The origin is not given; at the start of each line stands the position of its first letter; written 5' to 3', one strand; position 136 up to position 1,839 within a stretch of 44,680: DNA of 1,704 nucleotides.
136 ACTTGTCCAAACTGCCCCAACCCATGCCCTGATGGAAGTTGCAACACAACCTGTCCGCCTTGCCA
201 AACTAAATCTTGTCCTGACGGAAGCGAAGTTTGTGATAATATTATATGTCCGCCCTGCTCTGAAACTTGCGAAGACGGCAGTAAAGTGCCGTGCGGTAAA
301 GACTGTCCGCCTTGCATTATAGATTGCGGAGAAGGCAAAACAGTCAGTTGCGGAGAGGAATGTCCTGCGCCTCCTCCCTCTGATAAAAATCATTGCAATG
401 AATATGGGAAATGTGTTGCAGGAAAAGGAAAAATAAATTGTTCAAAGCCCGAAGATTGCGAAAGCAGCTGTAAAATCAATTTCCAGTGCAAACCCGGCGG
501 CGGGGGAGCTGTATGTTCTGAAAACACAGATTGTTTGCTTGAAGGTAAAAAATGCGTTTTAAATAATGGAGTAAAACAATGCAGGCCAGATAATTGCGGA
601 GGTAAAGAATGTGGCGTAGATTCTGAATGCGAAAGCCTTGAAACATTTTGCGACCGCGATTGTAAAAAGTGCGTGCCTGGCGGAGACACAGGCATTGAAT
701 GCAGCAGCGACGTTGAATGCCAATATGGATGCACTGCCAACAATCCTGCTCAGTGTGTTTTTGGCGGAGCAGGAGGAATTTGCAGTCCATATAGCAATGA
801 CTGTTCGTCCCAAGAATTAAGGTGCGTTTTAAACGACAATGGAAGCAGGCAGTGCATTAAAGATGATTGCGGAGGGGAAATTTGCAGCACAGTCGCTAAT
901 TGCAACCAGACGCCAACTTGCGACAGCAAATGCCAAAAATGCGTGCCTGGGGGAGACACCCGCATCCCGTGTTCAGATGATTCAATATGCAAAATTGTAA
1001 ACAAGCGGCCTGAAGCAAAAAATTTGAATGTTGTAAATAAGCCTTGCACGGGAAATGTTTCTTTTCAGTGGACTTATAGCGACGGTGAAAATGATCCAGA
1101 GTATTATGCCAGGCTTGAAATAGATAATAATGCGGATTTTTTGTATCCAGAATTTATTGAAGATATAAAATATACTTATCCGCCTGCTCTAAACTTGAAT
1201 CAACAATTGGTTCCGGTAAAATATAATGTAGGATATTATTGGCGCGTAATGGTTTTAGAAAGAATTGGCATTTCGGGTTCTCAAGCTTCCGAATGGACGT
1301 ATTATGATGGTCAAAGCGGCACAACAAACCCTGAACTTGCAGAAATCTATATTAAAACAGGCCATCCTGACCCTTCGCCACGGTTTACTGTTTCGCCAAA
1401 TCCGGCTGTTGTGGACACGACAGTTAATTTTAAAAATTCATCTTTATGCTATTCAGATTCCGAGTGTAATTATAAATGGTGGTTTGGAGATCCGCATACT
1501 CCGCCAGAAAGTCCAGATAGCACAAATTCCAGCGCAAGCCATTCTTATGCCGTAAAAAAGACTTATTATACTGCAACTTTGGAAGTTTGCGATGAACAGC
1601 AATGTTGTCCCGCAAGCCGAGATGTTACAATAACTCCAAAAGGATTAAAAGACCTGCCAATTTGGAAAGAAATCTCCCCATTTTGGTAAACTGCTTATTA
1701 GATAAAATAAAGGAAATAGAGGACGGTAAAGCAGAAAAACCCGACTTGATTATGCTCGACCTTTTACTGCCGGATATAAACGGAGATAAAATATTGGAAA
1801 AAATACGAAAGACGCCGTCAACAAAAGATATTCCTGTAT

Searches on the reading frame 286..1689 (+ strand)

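Call 71: search_protein_families(library=pfam, proteins=[window:286-1689:+], max_evalue=0.001)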
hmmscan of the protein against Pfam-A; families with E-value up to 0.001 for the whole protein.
window:286-1689:+ (467 aa): 2 families
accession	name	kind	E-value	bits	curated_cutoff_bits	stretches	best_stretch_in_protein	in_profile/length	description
PF18911.6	PKD_4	-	3.1e-06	27.6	27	1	372-450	12-84/85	PKD domain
PF00801.26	PKD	-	0.00015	22.2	23.5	0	368-437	5-68/80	PKD domain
